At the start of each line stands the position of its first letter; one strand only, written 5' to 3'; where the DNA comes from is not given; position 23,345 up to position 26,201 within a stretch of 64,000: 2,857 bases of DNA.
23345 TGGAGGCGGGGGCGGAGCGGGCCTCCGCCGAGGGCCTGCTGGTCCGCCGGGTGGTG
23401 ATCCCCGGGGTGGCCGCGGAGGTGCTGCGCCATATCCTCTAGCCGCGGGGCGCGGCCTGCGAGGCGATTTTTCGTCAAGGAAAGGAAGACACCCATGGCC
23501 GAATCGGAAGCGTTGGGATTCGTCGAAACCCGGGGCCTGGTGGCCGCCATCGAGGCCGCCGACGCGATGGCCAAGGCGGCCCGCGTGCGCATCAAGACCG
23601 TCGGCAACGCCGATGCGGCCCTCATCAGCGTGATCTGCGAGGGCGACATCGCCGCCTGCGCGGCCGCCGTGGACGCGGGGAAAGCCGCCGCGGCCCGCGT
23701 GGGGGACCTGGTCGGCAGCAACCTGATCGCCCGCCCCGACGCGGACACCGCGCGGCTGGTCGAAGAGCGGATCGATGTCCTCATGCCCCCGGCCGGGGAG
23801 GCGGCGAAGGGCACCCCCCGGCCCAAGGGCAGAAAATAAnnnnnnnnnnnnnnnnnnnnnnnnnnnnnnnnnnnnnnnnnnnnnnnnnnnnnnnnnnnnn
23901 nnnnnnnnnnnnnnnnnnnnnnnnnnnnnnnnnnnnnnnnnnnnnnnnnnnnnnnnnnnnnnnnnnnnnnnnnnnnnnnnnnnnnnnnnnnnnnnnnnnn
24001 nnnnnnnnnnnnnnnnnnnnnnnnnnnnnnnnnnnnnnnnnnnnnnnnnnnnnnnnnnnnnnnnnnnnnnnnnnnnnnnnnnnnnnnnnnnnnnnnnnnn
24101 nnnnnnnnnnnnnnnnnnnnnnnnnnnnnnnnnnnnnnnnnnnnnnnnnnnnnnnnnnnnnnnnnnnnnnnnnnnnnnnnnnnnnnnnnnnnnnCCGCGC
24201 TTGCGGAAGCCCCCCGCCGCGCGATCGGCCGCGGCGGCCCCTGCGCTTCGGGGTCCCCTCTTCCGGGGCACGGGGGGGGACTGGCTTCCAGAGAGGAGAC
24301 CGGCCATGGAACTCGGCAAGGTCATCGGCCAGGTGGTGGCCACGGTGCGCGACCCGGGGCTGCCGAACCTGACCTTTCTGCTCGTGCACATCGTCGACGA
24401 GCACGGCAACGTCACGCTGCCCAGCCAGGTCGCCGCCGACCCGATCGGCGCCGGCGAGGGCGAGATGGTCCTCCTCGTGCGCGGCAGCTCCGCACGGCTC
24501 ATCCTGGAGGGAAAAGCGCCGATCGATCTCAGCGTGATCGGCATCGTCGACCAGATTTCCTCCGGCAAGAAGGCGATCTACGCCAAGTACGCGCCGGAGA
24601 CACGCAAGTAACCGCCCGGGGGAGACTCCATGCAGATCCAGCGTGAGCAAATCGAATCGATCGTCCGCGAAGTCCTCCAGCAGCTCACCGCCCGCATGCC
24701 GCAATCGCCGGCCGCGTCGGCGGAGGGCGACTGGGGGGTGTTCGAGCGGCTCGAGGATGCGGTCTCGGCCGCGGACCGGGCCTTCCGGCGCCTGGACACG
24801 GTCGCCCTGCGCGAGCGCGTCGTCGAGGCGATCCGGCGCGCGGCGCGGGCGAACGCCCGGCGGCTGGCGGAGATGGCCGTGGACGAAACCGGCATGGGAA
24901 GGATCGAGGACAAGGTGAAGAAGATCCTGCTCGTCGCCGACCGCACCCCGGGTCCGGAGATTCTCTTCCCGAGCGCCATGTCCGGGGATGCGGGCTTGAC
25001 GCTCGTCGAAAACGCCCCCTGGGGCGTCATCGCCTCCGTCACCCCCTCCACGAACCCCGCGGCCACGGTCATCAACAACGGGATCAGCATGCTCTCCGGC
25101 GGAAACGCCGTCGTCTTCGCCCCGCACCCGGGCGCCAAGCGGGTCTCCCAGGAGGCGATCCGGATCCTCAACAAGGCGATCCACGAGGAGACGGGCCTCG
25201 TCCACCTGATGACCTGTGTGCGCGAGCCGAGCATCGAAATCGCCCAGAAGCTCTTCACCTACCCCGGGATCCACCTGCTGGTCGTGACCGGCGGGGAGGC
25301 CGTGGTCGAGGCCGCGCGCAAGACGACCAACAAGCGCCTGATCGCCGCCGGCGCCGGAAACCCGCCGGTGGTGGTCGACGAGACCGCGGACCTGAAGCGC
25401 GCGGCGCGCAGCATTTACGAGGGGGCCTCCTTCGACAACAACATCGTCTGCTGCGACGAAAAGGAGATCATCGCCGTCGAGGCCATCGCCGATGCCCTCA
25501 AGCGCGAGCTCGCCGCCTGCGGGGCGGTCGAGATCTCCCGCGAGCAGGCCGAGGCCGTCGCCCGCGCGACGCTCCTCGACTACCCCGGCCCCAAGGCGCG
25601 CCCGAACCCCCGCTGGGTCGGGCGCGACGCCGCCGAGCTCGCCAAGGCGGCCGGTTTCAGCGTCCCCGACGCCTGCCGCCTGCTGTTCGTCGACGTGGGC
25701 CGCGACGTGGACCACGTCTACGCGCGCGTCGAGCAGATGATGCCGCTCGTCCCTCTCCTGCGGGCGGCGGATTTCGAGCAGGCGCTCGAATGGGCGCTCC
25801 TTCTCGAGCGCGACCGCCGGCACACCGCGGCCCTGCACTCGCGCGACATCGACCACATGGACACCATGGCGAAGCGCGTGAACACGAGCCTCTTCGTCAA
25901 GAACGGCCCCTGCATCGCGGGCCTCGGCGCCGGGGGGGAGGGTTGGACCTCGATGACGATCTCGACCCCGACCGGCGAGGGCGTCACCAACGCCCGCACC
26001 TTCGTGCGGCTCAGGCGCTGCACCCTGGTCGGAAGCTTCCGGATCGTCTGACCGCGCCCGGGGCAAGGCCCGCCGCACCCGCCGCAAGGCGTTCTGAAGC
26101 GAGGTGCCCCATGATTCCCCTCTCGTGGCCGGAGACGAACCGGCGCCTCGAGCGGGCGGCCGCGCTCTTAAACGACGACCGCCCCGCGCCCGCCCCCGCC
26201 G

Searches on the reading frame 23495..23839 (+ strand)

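Call 7: search_protein_families(library=pfam, proteins=[window:23495-23839:+], max_evalue=0.001)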
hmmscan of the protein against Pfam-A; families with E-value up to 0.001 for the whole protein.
window:23495-23839:+ (114 aa): 1 family
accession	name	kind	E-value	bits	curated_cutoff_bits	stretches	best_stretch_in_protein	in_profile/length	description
PF00936.24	BMC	-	1.8e-20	73.1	24.5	1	6-81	1-75/75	BMC domain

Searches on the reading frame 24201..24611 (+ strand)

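Call 7: search_protein_families(library=pfam, proteins=[window:24201-24611:+], max_evalue=0.001)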
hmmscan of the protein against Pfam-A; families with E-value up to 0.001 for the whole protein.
window:24201-24611:+ (136 aa): 1 family
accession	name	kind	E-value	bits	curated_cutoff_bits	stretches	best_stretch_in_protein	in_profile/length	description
PF03319.19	EutN_CcmL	-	1.3e-25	90.1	25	1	36-117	1-83/83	Ethanolamine utilisation protein EutN/carboxysome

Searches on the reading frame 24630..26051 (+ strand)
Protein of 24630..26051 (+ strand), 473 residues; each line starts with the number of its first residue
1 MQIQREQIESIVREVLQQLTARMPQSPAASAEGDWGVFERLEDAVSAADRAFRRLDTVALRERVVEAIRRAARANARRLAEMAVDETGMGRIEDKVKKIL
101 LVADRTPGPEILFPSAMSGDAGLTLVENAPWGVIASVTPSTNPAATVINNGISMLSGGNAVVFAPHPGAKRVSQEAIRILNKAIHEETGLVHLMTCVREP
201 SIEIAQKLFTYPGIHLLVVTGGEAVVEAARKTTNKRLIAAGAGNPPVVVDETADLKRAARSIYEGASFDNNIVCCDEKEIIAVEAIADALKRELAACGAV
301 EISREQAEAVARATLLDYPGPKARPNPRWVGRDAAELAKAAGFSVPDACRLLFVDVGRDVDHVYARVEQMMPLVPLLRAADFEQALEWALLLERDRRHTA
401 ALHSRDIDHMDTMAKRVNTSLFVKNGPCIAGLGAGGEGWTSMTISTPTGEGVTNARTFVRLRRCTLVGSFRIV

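Call 7: search_protein_families(library=pfam, proteins=[window:24630-26051:+], max_evalue=0.001)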
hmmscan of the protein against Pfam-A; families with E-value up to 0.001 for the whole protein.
window:24630-26051:+ (473 aa): 1 family
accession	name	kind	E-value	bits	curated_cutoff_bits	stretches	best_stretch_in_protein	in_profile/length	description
PF00171.27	Aldedh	-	1.2e-24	87.2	23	1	39-296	29-291/461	Aldehyde dehydrogenase family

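Call 39: find_related_loci(query=window:24630-26051:+, collection=genome_contigs, flank=10000)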
Query window:24630-26051:+ (473 aa) in genome_contigs; peptide patterns used: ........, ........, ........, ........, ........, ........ (x = any residue, [..] = any of these).
233 stretches matched a pattern; 209 encode a relative of the query (tblastn E <= 1e-3); the best 80 are kept; 80 distinct loci.
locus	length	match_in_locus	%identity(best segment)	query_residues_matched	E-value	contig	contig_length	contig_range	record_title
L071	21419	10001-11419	94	1-473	0e+0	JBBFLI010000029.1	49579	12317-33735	MAG: Desulfobacterales bacterium isolate Uz-U4-21 NODE_29_length_49579_cov_8.743202, whole genome shotgun sequence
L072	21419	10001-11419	83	1-473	0e+0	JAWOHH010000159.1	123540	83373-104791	MAG: Desulfobacterales bacterium isolate CWP4-2.bin.27 k191_1582884, whole genome shotgun sequence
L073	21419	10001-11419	83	1-473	0e+0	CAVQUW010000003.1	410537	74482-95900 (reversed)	MAG: uncultured delta proteobacterium isolate MFD09964.bin.2.252 genome assembly, contig: contig_11920, whole genome sho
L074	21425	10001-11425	83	1-473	0e+0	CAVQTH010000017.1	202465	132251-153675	MAG: uncultured delta proteobacterium isolate MFD00032.bin.2.163 genome assembly, contig: contig_13328, whole genome sho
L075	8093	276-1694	84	1-473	0e+0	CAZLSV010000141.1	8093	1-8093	MAG TPA_asm: uncultured Desulfatibacillum sp. isolate binchicken_co266_254 genome assembly, contig: NODE_18099_length_80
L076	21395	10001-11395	81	7-473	0e+0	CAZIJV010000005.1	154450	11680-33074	MAG TPA_asm: uncultured Syntrophobacter sp. isolate SRP239243_co1_430 genome assembly, contig: NODE_68_length_154450_cov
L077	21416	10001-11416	83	1-473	0e+0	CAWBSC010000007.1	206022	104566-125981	MAG: uncultured delta proteobacterium isolate MFD01872.bin.2.29 genome assembly, contig: contig_154889, whole genome sho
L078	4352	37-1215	94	81-473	0e+0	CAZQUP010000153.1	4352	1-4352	MAG TPA_asm: uncultured Desulfatibacillum sp. isolate SRP290908_co1_394 genome assembly, contig: NODE_31475_length_4352_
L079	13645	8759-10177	84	1-473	0e+0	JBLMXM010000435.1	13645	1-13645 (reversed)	MAG: Hyphomicrobiales bacterium isolate MAG256 PRJNA957066_bin37_renamed_434, whole genome shotgun sequence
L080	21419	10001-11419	93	1-473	0e+0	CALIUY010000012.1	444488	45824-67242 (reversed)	MAG: uncultured Desulfobacterales bacterium isolate R1_Bin_MAXBIN__047_sub_1 genome assembly, contig: c_000000431516_par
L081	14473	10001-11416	80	3-473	0e+0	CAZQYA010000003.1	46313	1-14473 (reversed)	MAG TPA_asm: uncultured Desulfovibrionaceae bacterium isolate binchicken_co42_488 genome assembly, contig: NODE_600_leng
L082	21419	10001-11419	81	1-473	0e+0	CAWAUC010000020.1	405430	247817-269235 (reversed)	MAG: uncultured delta proteobacterium isolate MFD02416.bin.1.144 genome assembly, contig: contig_53477, whole genome sho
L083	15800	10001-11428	81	1-473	0e+0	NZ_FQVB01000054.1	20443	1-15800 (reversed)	Desulfacinum infernum DSM 9756, whole genome shotgun sequence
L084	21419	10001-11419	79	1-473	0e+0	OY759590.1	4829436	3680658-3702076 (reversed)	MAG: Desulfarculia bacterium isolate 49400898-fc5b-42b7-bef8-a303f8702bb8 genome assembly, chromosome: 1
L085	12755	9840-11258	81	1-473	0e+0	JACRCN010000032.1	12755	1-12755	MAG: Deltaproteobacteria bacterium isolate NC_groundwater_1647_Pr3_B-0.1um_60_22 SR-2_scaffold_141_858025, whole genome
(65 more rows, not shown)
